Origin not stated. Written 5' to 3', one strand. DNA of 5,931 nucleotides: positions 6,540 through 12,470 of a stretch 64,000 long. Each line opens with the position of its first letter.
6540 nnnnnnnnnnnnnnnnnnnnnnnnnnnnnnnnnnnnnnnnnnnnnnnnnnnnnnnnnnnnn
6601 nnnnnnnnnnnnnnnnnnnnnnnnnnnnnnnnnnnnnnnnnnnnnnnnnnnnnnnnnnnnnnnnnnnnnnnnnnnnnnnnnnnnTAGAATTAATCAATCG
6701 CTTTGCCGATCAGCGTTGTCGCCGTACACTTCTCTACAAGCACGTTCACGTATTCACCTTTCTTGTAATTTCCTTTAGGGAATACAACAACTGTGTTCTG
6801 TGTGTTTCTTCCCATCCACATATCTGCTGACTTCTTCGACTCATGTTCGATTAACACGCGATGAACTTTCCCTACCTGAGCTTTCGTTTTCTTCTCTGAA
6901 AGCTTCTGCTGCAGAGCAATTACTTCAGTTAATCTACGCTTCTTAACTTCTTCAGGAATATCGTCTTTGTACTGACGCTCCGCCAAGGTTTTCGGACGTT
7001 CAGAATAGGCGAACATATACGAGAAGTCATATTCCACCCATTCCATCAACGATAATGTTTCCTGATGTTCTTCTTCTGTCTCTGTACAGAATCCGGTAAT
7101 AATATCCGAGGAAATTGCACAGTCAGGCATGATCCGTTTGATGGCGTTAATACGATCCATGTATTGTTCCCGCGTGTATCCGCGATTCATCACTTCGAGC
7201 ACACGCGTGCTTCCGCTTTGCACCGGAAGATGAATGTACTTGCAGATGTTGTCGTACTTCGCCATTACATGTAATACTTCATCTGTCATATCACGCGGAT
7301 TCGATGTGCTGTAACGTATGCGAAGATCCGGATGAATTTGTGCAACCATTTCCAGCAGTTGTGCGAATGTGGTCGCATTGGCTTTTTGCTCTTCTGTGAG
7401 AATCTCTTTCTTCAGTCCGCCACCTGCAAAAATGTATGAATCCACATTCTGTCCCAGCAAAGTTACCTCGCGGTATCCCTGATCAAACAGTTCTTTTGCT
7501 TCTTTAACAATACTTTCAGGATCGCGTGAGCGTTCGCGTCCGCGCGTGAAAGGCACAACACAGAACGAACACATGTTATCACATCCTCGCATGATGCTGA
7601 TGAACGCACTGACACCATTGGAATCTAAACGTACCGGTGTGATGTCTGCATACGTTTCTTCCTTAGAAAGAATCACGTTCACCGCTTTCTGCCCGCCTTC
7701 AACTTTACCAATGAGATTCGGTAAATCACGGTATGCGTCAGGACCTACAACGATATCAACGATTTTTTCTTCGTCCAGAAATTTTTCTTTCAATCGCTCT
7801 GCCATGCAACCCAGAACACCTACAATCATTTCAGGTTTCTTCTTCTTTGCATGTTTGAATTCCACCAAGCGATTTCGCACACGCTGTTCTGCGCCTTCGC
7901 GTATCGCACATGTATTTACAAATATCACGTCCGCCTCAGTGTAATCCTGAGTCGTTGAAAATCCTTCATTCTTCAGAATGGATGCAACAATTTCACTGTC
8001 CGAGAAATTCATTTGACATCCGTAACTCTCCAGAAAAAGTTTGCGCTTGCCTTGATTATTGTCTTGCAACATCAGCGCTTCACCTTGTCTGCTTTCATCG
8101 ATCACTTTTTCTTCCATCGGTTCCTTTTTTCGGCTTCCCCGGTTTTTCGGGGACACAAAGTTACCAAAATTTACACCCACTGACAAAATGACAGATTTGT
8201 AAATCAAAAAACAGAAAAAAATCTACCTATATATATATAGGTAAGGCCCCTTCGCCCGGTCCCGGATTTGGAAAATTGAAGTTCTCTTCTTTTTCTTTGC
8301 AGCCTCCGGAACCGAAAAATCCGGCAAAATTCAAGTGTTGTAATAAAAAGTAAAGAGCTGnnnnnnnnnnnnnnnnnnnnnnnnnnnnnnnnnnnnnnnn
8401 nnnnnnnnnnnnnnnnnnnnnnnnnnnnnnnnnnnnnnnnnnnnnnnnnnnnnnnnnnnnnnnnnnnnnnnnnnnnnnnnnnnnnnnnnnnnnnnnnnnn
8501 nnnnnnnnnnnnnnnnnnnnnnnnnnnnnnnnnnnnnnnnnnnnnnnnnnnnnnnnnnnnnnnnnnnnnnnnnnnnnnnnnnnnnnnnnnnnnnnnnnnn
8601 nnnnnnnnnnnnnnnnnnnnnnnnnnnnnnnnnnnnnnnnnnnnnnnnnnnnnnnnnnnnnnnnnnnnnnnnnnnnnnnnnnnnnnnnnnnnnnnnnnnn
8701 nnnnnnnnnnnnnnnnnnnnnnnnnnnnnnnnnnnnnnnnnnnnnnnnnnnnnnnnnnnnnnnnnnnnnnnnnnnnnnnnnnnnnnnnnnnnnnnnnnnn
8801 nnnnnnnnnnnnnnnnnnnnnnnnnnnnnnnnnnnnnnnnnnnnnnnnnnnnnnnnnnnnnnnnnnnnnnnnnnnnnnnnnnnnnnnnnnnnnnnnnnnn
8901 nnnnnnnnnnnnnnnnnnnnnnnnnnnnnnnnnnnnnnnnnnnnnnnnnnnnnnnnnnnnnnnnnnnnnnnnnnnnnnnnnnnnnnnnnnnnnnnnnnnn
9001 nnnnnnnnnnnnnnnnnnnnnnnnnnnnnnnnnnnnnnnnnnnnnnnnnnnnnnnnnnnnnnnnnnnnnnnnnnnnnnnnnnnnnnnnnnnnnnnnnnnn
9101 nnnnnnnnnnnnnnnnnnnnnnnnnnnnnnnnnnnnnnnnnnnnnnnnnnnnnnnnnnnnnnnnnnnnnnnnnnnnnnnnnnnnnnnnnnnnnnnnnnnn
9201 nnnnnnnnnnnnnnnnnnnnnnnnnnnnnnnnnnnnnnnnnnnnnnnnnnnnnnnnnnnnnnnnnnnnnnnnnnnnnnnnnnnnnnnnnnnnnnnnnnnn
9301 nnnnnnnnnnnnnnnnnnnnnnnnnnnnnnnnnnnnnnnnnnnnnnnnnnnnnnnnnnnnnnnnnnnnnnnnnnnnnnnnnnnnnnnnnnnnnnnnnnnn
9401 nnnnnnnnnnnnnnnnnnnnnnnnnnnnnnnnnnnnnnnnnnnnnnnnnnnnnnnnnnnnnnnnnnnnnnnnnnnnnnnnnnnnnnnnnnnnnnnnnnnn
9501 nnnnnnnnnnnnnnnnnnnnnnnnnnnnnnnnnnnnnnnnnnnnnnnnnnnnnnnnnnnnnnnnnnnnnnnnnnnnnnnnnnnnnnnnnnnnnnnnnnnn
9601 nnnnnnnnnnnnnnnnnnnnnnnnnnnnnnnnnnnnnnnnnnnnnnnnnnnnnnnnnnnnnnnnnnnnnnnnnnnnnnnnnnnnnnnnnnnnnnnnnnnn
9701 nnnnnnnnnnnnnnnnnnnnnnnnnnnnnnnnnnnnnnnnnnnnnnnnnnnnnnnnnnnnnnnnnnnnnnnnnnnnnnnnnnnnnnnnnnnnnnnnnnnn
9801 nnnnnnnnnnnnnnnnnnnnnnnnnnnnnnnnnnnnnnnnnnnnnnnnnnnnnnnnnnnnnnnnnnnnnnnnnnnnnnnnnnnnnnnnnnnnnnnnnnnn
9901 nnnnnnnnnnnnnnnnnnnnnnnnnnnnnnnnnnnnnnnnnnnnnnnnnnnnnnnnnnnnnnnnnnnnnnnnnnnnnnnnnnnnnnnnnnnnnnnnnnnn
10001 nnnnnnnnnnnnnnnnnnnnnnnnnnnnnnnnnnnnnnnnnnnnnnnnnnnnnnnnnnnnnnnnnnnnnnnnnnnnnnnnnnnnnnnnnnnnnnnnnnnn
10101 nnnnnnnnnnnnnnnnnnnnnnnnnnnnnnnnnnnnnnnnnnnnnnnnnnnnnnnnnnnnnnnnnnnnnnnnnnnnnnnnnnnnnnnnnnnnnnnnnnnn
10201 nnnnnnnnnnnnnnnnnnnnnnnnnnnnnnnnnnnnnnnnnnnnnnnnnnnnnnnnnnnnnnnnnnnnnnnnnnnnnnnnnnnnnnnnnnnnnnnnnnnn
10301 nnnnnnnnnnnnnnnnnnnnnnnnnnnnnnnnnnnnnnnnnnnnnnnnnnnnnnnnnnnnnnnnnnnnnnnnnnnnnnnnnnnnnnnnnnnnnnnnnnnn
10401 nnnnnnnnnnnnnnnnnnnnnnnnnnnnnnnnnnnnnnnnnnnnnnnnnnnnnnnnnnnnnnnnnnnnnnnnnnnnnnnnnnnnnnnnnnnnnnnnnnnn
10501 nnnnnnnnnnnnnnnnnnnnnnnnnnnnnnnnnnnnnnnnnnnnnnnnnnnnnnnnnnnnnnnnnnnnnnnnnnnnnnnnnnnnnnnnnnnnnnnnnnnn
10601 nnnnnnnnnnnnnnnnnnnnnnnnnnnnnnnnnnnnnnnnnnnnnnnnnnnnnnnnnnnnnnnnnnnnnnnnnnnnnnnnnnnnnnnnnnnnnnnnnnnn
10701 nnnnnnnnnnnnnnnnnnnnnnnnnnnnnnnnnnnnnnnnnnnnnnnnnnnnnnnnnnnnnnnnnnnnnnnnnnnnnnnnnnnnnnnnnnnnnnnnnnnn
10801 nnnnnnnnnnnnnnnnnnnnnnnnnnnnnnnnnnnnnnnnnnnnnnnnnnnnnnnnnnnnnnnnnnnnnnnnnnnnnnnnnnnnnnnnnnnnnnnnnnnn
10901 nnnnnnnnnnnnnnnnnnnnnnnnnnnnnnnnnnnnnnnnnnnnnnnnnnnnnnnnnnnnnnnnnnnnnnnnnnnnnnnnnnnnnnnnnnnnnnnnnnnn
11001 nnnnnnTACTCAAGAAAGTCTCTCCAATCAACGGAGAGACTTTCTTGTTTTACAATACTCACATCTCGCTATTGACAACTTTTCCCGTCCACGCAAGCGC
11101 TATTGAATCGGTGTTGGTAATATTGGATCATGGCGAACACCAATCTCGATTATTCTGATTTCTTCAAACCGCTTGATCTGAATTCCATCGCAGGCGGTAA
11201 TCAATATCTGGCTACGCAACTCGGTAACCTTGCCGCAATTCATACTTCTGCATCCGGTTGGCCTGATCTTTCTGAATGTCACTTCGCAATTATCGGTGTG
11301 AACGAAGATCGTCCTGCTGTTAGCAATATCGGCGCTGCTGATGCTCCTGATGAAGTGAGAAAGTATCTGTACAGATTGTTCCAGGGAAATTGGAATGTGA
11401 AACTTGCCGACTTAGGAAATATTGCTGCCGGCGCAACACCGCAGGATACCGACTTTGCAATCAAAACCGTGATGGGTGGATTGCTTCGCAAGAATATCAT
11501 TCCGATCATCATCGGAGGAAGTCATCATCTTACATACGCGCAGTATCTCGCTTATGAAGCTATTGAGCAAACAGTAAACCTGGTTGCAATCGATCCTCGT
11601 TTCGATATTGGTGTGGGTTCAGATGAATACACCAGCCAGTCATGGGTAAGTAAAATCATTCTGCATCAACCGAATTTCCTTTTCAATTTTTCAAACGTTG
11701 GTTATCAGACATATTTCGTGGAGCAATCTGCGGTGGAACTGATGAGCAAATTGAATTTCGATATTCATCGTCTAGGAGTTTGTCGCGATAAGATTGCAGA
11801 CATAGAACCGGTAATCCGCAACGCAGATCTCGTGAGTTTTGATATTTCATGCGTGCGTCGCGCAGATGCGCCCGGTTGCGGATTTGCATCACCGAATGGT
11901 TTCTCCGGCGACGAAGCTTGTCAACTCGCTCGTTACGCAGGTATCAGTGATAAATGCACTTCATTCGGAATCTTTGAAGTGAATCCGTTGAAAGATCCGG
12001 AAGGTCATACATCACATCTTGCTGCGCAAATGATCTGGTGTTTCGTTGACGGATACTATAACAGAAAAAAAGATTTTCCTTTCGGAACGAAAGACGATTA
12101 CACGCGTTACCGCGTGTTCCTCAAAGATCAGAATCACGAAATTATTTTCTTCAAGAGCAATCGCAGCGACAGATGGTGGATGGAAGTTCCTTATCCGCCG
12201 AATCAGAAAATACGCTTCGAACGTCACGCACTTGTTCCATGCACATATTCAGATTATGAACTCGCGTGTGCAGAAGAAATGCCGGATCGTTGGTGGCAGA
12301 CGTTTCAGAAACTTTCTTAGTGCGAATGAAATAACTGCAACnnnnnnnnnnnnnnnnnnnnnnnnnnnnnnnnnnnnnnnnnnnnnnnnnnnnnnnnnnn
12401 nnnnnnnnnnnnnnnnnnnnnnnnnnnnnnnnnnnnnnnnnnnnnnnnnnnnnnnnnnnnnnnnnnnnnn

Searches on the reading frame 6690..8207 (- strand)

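Call 34: search_protein_families(library=ncbifam, proteins=[window:6690-8207:-])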
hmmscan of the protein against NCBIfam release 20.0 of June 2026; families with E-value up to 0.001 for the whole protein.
window:6690-8207:- (505 aa): 15 families
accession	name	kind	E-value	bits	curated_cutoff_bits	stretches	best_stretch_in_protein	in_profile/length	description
TIGR00089.1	TIGR00089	subfamily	1.4e-136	455.7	251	1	56-501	1-429/429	MiaB/RimO family radical SAM methylthiotransferase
TIGR01574.1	miaB-methiolase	equivalog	3.7e-135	451.3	355.3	1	56-502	1-435/437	tRNA (N6-isopentenyl adenosine(37)-C2)-methylthiotransferase MiaB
NF010916.0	PRK14336.1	equivalog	4.8e-95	318.8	606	1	58-502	5-411/418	tRNA (N6-isopentenyl adenosine(37)-C2)-methylthiotransferase MiaB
TIGR01579.1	MiaB-like-C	equivalog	6.3e-87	292.5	357.05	1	60-489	2-414/416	tRNA (N(6)-L-threonylcarbamoyladenosine(37)-C(2))-methylthiotransferase MtaB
TIGR01125.1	TIGR01125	equivalog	2.3e-80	270.8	356.95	1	59-495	4-426/432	30S ribosomal protein S12 methylthiotransferase RimO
TIGR01578.1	MiaB-like-B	hypoth_equivalog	6e-77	259.2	314.7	1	56-504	1-421/421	tRNA (N(6)-L-threonylcarbamoyladenosine(37)-C(2))-methylthiotransferase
TIGR04013.1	B12_SAM_MJ_1487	hypoth_equivalog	2.5e-23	82.5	251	1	113-393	59-335/382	TIGR04013 family B12-binding domain/radical SAM domain-containing protein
TIGR04014.1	B12_SAM_MJ_0865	equivalog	4.1e-23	81.9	360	1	193-397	153-342/434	methyl-coenzyme M reductase glutamine C-methyltransferase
TIGR04479.1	bcpD_PhpK_rSAM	subfamily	2.2e-12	46.2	600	1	300-395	322-413/504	PhpK family radical SAM P-methyltransferase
TIGR03471.1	HpnJ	equivalog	8.7e-09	34.8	577.6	1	204-388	199-362/472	hopanoid biosynthesis associated radical SAM protein HpnJ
TIGR04072.2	rSAM_ladder_B12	equivalog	5.9e-06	25.2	360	1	157-247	128-228/443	lipid biosynthesis B12-binding/radical SAM protein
TIGR01212.1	TIGR01212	equivalog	8.9e-06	25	180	1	304-394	118-208/302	tRNA modification radical SAM protein MnmL/YtqA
TIGR03904.1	SAM_YgiQ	equivalog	3.2e-05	22.7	462.35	1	199-242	293-337/558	YgiQ family radical SAM protein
NF050148.1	rSAM_ApyD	equivalog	4.9e-05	21.9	750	0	206-388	205-363/645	RiPP biosynthesis radical SAM protein ApyD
TIGR03960.1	rSAM_fuse_unch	hypoth_equivalog_domain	0.00054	18.6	462.3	0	202-389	255-422/605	TIGR03960 family B12-binding radical SAM protein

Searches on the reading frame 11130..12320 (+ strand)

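Call 34: search_protein_families(library=ncbifam, proteins=[window:11130-12320:+])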
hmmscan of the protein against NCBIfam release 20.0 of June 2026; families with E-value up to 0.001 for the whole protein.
window:11130-12320:+ (396 aa): 4 families
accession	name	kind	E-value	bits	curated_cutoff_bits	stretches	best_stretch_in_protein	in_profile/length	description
TIGR01227.1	hutG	equivalog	4.4e-27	95.1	229.15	1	45-306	30-306/307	formimidoylglutamase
TIGR01230.1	agmatinase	equivalog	1.2e-12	48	174.3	1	89-302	59-269/275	agmatinase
NF010347.0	PRK13775.1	equivalog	4.1e-12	46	381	1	47-306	46-324/331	formimidoylglutamase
NF002564.0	PRK02190.1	subfamily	1.7e-11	43.9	302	1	45-312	28-304/307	agmatinase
